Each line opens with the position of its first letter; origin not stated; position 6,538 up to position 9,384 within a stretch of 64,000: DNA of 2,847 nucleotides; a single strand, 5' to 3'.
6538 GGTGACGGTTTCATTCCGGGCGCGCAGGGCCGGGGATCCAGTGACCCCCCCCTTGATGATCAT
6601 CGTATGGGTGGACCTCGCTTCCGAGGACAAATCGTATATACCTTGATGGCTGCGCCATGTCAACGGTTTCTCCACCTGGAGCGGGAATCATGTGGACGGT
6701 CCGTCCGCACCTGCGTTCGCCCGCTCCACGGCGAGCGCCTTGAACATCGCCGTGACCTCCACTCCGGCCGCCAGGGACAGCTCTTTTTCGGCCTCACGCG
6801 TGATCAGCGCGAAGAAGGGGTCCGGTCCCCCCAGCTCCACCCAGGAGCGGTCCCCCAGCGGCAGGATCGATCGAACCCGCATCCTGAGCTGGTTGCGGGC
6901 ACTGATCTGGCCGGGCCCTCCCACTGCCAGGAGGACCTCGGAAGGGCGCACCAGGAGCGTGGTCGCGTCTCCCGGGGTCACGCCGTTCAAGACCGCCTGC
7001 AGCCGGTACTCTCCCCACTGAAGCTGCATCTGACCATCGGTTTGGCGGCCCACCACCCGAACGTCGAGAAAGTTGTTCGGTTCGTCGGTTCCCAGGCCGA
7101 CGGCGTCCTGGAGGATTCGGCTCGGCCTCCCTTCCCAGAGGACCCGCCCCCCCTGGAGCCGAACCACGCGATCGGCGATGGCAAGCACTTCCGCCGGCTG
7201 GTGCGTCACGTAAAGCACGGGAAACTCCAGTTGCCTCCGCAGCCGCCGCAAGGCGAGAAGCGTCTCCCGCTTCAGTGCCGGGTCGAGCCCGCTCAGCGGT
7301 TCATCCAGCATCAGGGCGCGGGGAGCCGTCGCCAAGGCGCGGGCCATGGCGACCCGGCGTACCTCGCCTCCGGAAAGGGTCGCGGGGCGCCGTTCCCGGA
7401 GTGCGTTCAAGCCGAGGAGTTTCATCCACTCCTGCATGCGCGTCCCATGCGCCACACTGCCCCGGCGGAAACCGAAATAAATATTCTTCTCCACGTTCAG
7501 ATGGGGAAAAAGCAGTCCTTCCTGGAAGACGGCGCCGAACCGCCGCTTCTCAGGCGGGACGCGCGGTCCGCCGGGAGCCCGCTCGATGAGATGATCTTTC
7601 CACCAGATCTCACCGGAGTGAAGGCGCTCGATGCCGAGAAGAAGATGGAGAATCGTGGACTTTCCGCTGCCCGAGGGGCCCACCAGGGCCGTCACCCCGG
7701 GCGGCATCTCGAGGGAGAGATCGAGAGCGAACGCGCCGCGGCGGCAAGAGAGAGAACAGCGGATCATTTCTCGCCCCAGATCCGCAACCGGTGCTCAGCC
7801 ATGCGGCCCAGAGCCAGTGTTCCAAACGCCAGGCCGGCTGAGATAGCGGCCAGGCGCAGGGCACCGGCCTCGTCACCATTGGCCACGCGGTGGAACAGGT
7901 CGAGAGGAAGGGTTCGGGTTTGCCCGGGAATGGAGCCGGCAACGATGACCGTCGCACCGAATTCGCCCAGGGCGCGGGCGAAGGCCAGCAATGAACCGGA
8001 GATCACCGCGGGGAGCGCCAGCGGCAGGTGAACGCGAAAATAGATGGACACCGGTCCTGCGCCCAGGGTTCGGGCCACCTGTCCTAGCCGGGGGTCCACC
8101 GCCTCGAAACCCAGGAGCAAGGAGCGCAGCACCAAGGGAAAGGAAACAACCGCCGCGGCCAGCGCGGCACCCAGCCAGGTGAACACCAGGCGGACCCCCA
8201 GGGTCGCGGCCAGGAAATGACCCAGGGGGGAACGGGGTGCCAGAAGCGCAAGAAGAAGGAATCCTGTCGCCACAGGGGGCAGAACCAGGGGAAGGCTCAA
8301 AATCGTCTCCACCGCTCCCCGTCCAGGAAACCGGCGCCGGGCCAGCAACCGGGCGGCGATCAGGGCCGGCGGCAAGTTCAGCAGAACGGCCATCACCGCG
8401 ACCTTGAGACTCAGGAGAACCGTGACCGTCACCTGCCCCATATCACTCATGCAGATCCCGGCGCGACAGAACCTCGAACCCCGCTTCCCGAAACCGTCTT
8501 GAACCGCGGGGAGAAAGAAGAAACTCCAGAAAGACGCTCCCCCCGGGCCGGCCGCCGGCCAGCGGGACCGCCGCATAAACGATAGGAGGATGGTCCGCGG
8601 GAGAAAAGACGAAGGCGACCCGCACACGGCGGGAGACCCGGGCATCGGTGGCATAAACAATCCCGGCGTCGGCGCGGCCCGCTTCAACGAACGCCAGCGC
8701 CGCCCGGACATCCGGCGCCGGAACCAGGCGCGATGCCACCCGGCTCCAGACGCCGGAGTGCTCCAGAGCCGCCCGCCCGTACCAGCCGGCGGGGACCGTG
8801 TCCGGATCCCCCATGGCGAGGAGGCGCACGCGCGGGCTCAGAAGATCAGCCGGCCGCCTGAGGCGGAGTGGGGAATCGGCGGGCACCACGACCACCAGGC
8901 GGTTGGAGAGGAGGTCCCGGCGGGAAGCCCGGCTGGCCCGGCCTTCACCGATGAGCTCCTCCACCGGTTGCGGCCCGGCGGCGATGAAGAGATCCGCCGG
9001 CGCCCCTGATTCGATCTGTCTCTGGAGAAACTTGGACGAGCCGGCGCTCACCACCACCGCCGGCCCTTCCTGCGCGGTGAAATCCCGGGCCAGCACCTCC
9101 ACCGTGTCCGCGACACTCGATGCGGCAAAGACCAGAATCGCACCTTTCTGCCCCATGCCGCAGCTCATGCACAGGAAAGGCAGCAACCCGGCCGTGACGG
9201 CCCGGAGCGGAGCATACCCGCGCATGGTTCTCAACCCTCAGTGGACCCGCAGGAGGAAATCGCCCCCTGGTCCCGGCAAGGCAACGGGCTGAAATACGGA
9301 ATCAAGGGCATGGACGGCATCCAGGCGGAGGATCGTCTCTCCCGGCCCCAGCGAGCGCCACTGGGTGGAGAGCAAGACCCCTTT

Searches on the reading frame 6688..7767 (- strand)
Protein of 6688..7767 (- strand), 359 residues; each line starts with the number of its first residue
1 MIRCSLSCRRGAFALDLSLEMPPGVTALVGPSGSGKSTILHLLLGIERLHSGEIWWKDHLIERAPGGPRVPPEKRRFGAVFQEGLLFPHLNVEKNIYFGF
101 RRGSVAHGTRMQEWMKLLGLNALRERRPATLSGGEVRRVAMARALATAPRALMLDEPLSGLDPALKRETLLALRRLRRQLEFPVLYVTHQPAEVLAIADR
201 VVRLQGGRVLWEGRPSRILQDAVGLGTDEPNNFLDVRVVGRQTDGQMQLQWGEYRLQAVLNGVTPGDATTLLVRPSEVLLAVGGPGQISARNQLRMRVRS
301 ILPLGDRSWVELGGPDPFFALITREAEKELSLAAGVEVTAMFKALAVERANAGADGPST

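Call 45: search_protein_families(library=pfam, proteins=[window:6688-7767:-], max_evalue=0.00001)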
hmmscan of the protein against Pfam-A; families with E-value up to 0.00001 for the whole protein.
window:6688-7767:- (359 aa): 3 families
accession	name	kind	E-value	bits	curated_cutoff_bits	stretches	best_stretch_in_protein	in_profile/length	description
PF00005.33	ABC_tran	-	4.9e-29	102.1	25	1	17-158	4-136/137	ABC transporter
PF03459.23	TOBE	-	3.6e-09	37.1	22.3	1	289-347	2-62/64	TOBE domain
PF13304.12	AAA_21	-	6e-09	36.8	27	0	25-97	1-71/304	AAA domain, putative AbiEii toxin, Type IV TA system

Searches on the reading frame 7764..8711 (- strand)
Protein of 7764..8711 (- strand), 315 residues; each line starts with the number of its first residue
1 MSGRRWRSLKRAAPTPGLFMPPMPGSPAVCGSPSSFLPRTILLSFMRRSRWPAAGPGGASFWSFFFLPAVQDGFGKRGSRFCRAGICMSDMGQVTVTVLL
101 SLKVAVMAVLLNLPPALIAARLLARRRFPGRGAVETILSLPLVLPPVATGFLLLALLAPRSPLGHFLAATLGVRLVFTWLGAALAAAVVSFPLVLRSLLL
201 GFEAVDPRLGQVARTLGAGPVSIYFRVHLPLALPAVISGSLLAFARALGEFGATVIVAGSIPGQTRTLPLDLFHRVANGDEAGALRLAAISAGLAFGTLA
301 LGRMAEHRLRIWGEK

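Call 45: search_protein_families(library=pfam, proteins=[window:7764-8711:-], max_evalue=0.00001)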
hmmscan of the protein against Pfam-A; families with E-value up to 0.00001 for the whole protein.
window:7764-8711:- (315 aa): 1 family
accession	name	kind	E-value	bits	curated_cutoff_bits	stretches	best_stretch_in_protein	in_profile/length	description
PF00528.27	BPD_transp_1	-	5.1e-13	49.6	26.4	1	117-309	2-182/184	Binding-protein-dependent transport system inner membrane component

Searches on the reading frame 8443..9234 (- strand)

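Call 45: search_protein_families(library=pfam, proteins=[window:8443-9234:-], max_evalue=0.00001)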
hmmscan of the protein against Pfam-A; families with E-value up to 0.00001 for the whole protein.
window:8443-9234:- (263 aa): 2 families
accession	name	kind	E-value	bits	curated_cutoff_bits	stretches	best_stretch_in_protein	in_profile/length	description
PF13531.11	SBP_bac_11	-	2.4e-49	168.6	25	1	33-254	1-227/227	Bacterial extracellular solute-binding protein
PF01547.30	SBP_bac_1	-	6e-09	36.8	26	0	149-236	150-297/307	Bacterial extracellular solute-binding protein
